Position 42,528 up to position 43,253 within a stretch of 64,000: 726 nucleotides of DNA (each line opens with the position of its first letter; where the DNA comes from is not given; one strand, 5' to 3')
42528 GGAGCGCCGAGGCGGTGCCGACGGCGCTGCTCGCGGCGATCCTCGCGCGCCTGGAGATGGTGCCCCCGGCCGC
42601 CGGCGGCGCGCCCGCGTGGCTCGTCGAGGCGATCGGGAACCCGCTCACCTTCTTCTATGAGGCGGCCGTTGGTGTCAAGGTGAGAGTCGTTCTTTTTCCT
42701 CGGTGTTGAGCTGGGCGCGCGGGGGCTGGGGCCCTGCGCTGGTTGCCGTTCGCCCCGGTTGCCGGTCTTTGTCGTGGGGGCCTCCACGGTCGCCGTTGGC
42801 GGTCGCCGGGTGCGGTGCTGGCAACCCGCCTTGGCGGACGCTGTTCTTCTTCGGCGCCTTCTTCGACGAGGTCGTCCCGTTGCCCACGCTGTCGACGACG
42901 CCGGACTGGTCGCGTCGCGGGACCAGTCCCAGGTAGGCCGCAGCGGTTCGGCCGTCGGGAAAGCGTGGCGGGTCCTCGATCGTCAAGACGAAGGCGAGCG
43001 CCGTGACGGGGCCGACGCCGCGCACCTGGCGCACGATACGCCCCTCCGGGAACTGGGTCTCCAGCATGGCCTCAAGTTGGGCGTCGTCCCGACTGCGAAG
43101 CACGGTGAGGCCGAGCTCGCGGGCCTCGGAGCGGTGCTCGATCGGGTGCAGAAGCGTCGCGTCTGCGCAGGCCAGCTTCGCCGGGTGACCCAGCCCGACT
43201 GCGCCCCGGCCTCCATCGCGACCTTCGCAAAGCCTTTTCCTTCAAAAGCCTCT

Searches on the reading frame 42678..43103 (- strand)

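Call 90: search_protein_families(library=pfam, proteins=[window:42678-43103:-], max_evalue=0.01)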
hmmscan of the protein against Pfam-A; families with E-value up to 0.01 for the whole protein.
window:42678-43103:- (142 aa): 1 family
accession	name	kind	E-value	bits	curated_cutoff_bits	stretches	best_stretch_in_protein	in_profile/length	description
PF02371.22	Transposase_20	-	2.9e-12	47.2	21.3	1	22-72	2-52/87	Transposase IS116/IS110/IS902 family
